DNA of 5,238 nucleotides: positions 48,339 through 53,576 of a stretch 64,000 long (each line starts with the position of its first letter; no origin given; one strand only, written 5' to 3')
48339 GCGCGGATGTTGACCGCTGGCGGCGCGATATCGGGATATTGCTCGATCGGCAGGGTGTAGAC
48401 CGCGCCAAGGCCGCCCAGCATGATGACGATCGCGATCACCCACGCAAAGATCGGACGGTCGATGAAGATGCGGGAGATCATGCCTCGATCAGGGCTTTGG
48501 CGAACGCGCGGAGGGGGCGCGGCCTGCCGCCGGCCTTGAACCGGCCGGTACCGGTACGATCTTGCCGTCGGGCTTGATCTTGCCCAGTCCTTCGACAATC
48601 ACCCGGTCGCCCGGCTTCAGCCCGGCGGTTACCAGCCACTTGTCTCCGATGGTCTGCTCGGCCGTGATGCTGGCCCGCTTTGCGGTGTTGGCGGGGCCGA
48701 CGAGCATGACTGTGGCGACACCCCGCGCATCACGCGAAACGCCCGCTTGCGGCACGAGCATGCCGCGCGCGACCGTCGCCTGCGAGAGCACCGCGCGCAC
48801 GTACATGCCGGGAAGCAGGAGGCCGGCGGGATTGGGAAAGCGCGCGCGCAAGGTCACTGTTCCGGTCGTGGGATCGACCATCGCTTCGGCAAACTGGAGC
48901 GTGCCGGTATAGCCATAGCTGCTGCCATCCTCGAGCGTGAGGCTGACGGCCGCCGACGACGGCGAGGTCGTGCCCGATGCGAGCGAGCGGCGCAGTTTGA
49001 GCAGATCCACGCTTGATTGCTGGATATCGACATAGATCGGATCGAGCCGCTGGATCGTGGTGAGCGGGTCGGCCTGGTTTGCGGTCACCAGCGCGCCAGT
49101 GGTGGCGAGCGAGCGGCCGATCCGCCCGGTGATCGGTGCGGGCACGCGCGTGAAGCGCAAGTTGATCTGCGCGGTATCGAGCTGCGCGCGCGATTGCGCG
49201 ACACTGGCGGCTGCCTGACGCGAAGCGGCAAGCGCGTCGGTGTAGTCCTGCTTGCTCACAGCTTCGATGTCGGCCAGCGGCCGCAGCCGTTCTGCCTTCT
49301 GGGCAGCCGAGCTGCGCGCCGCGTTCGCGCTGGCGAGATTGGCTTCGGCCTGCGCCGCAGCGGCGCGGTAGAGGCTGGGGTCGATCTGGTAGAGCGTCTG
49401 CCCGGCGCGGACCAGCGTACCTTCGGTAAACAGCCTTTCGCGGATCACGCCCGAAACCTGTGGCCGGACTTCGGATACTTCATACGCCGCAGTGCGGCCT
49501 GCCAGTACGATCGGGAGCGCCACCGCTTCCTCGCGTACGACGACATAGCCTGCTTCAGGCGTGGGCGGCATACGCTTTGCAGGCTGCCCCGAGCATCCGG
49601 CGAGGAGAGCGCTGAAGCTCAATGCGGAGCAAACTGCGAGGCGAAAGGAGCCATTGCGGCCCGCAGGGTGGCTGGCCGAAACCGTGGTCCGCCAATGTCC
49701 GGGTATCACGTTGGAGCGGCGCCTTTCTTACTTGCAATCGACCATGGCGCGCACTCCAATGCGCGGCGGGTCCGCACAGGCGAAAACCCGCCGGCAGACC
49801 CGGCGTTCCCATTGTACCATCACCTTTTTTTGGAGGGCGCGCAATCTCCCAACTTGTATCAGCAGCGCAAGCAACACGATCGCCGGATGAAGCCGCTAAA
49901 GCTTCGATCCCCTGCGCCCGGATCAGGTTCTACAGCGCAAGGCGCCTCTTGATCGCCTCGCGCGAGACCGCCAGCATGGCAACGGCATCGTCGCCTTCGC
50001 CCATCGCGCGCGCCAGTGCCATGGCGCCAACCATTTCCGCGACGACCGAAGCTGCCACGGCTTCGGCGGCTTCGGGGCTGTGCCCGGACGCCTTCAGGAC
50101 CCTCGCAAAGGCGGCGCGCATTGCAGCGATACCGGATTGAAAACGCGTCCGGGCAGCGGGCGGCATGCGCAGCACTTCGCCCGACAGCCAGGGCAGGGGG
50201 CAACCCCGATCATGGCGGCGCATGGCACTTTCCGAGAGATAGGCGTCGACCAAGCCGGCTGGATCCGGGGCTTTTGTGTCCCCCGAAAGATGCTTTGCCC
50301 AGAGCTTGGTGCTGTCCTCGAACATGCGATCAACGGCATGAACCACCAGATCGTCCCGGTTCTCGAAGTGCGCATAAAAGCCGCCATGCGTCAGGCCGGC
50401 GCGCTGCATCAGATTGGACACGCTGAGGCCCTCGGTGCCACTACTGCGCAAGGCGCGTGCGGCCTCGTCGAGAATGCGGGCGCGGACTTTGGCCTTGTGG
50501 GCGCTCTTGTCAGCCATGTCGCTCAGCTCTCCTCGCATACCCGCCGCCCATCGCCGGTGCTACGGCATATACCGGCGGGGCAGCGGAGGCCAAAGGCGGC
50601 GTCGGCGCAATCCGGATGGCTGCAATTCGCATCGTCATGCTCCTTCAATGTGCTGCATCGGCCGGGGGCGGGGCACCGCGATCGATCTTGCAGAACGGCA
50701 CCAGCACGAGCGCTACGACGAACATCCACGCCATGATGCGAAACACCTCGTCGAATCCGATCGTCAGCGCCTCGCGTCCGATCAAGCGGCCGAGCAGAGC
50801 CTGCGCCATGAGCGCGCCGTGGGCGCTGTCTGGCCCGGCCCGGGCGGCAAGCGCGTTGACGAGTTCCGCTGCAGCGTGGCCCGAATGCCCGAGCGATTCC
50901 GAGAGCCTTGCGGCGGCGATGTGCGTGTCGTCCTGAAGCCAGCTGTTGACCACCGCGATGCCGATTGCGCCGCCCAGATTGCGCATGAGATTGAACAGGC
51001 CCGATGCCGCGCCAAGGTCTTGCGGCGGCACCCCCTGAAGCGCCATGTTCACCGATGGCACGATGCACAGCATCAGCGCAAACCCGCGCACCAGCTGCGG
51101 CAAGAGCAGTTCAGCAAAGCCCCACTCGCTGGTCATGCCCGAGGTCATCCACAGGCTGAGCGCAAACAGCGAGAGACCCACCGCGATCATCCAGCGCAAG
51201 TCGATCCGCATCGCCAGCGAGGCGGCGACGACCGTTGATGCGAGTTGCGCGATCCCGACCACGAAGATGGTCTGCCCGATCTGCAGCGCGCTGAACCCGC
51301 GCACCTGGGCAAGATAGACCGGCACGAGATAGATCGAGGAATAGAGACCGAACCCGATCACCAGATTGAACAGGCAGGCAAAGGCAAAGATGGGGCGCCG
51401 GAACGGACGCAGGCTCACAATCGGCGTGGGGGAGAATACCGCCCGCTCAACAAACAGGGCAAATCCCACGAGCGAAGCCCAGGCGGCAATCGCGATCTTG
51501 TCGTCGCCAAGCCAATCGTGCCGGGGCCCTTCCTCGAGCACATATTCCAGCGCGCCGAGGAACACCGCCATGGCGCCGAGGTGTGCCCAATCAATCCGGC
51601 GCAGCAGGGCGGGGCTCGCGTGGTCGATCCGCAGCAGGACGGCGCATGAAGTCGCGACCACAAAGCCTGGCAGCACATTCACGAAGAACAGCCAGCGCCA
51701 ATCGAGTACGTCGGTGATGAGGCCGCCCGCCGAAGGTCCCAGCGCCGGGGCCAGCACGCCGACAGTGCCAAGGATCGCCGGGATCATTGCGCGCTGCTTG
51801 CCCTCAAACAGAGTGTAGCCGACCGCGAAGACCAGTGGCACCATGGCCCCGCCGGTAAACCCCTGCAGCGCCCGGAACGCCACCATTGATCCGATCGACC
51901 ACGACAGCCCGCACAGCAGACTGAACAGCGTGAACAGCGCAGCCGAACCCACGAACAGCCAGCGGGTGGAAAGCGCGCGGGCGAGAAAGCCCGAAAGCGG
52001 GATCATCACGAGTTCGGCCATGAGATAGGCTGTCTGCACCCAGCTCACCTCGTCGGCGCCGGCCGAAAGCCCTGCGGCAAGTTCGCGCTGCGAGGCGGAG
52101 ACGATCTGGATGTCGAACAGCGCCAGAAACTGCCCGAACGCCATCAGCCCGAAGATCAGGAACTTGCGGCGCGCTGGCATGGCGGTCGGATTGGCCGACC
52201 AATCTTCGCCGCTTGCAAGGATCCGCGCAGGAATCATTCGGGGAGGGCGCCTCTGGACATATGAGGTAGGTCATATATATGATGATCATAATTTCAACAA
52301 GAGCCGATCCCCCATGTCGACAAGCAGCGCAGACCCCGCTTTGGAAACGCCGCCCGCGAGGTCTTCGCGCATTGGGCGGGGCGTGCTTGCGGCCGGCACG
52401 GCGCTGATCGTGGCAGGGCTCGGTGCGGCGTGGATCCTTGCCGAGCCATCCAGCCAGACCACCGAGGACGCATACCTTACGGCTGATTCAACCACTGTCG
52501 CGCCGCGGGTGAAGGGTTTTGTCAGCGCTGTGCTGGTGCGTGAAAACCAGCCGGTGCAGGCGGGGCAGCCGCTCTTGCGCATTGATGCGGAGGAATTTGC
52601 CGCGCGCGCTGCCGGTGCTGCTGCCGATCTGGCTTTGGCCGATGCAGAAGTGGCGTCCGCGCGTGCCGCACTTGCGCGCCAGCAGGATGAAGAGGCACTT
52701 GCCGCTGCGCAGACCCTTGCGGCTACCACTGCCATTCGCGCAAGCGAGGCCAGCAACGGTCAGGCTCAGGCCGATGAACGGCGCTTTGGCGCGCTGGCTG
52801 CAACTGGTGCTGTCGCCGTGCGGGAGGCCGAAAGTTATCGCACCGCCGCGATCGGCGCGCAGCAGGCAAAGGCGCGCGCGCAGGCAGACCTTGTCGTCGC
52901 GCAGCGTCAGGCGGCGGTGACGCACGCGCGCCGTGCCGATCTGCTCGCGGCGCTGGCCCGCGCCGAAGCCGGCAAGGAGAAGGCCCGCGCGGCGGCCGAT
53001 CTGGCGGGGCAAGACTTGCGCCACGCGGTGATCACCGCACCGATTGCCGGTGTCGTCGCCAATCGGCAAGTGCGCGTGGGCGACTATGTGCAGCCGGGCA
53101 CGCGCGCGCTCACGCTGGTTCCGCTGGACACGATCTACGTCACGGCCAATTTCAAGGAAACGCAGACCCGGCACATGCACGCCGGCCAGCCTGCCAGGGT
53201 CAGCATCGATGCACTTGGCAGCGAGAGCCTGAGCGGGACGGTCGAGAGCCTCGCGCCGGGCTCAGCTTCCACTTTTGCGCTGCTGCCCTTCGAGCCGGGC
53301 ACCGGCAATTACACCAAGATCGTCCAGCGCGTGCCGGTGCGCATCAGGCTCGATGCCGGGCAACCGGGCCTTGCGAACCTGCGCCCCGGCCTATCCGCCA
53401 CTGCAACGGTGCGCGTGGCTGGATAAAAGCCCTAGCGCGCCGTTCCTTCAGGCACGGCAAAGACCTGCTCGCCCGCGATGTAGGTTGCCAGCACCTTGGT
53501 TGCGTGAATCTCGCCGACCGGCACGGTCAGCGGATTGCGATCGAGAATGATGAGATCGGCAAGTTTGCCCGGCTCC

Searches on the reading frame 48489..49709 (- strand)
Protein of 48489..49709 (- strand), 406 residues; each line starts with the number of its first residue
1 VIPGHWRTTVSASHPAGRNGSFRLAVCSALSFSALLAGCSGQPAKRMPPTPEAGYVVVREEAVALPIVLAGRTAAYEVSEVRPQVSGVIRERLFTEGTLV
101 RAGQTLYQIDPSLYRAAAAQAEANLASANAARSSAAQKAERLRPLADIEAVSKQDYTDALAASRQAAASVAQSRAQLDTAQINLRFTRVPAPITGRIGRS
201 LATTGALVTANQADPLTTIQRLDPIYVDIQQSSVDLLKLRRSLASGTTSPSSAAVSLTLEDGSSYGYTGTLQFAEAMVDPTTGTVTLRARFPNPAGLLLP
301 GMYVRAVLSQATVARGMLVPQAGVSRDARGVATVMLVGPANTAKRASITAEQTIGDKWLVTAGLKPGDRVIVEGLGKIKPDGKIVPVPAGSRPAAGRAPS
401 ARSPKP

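Call 40: search_protein_families(library=pfam, proteins=[window:48489-49709:-], max_evalue=0.001)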
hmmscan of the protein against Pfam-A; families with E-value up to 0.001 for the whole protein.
window:48489-49709:- (406 aa): 3 families
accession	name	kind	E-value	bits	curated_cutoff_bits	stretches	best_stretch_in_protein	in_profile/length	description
PF16576.10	HlyD_D23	-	1.1e-14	54.7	30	1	77-304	18-214/214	Barrel-sandwich domain of CusB or HlyD membrane-fusion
PF13437.12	HlyD_3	-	7.4e-13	49.6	22.2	1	189-301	2-106/106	HlyD family secretion protein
PF00529.27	CusB_dom_1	-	4.3e-05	24.1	26.5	1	317-372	15-89/89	Cation efflux system protein CusB domain 1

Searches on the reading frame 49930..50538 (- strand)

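Call 40: search_protein_families(library=pfam, proteins=[window:49930-50538:-], max_evalue=0.001)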
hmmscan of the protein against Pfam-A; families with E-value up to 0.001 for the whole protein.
window:49930-50538:- (202 aa): 3 families
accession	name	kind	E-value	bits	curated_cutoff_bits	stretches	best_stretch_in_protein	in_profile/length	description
PF00440.29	TetR_N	-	4.9e-09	36.3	24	1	22-66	1-45/47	Bacterial regulatory proteins, tetR family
PF21993.1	TetR_C_13_2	-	1.2e-08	35.5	27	1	108-180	20-92/103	Transcriptional regulator LmrA/YxaF-like, C-terminal domain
PF16925.10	TetR_C_13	-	2.9e-06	28.1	27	1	96-183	8-100/109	Tetracyclin repressor-like, C-terminal domain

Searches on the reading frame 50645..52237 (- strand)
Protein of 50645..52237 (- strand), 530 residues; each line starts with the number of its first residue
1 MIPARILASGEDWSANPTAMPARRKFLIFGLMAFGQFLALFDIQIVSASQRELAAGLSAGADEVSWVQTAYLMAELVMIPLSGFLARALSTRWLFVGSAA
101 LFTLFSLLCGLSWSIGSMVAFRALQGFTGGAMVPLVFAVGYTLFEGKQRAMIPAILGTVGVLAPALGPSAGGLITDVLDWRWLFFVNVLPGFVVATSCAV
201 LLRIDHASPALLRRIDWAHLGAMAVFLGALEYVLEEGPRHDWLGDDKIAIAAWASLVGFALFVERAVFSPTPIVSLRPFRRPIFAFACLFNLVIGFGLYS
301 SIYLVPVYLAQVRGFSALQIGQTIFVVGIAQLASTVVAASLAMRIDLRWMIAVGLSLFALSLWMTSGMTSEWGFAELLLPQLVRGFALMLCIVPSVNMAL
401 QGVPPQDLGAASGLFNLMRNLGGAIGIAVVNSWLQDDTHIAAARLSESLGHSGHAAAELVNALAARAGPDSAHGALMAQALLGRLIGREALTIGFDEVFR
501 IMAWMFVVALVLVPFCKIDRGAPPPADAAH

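Call 40: search_protein_families(library=pfam, proteins=[window:50645-52237:-], max_evalue=0.001)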
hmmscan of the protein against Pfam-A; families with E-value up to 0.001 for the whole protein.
window:50645-52237:- (530 aa): 1 family
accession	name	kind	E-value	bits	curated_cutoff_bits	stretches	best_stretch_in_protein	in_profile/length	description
PF07690.21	MFS_1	-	5.2e-40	137.9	33.4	1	32-426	1-346/347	Major Facilitator Superfamily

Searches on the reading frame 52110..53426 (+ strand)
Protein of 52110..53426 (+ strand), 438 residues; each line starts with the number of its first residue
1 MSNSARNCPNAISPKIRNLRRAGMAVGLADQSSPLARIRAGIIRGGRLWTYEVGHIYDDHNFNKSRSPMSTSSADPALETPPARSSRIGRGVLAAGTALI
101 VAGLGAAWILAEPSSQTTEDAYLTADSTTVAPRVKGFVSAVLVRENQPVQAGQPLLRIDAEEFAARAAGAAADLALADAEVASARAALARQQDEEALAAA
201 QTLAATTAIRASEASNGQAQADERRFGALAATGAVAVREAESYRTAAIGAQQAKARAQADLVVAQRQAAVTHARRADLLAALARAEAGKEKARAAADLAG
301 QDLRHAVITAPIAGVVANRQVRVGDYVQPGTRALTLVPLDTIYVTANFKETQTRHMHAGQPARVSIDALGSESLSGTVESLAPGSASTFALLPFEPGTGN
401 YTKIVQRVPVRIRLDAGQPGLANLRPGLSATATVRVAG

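Call 40: search_protein_families(library=pfam, proteins=[window:52110-53426:+], max_evalue=0.001)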
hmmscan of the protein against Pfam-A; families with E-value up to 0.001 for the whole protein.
window:52110-53426:+ (438 aa): 4 families
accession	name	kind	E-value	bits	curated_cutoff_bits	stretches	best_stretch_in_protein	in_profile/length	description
PF16576.10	HlyD_D23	-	9.4e-21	74.5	30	1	127-383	19-186/214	Barrel-sandwich domain of CusB or HlyD membrane-fusion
PF13437.12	HlyD_3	-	3.7e-18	66.6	22.2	1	307-427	1-106/106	HlyD family secretion protein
PF00529.27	CusB_dom_1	-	8e-11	42.5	26.5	1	180-436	12-89/89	Cation efflux system protein CusB domain 1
PF13533.13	Biotin_lipoyl_2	-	1.2e-10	41.4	29.8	1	129-159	2-32/32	Biotin-lipoyl like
